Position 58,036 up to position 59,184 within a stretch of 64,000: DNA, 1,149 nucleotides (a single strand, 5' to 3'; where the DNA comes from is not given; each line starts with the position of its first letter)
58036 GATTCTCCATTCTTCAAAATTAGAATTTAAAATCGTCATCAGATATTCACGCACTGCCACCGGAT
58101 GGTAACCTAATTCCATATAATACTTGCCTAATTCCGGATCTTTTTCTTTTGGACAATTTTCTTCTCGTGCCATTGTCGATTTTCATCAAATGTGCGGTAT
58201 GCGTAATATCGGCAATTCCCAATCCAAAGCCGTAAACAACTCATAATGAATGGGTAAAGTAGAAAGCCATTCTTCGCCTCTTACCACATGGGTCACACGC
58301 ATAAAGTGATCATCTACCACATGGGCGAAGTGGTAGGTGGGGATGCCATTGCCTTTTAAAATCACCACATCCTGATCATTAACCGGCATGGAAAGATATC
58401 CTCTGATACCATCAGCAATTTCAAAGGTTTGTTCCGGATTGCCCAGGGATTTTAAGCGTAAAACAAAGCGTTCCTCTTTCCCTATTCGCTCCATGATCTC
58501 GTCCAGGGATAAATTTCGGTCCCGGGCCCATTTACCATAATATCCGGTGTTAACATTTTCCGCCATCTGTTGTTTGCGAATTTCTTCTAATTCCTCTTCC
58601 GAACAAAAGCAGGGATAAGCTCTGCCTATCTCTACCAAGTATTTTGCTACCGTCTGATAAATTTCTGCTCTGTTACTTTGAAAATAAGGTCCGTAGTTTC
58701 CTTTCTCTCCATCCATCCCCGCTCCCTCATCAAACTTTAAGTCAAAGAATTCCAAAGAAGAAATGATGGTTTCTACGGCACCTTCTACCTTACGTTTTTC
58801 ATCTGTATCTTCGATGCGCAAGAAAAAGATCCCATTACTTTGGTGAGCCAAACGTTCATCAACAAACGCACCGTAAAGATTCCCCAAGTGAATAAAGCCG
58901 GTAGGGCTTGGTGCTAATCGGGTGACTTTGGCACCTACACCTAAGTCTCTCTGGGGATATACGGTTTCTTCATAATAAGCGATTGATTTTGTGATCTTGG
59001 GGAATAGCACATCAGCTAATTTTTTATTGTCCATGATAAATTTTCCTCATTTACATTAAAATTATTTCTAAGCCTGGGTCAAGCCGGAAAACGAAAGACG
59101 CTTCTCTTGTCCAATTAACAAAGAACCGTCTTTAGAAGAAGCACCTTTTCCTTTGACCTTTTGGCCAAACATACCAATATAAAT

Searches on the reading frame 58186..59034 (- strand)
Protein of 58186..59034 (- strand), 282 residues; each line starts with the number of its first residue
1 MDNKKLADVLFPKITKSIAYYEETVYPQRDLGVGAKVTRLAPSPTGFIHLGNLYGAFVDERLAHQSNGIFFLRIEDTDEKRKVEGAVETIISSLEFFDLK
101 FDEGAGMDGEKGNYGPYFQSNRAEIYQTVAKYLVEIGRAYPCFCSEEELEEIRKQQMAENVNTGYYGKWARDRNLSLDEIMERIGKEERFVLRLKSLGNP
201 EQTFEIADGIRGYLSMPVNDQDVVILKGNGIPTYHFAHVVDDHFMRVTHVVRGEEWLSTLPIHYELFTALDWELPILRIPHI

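Call 24: search_protein_families(library=ncbifam, proteins=[window:58186-59034:-], max_evalue=1e-10)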
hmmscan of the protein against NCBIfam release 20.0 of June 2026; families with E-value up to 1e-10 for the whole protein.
window:58186-59034:- (282 aa): 10 families
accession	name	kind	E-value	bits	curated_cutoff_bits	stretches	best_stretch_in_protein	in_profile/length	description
TIGR00464.1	gltX_bact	equivalog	3.4e-68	230.6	289.95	1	38-276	4-227/470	glutamate--tRNA ligase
NF004315.1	PRK05710.1-4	equivalog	4.5e-43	147.6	250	1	38-276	1-233/274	tRNA glutamyl-Q(34) synthetase GluQRS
TIGR03838.1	queuosine_YadB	equivalog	1.2e-40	139.6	276.7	1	37-275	2-214/272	tRNA glutamyl-Q(34) synthetase GluQRS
NF004314.0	PRK05710.1-3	equivalog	3.4e-38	131.7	256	1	37-273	8-215/297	tRNA glutamyl-Q(34) synthetase GluQRS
NF003169.0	PRK04156.1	equivalog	1.9e-31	109.3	516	1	35-276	101-325/567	glutamate--tRNA ligase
NF004313.0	PRK05710.1-2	equivalog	1.7e-28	99.7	380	1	37-271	6-222/299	tRNA glutamyl-Q(34) synthetase GluQRS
TIGR00463.1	gltX_arch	equivalog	4.6e-26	91.4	401.75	1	33-278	91-317/560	glutamate--tRNA ligase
NF004312.0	PRK05710.1-1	equivalog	1.3e-25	90.4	453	1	37-275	15-221/306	tRNA glutamyl-Q(34) synthetase GluQRS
NF011291.0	PRK14703.1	equivalog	1.4e-13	50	681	1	37-251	33-233/769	glutamine--tRNA ligase/YqeY domain fusion protein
TIGR00440.1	glnS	equivalog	2.1e-11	43.4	425.8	1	38-255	3-206/524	glutamine--tRNA ligase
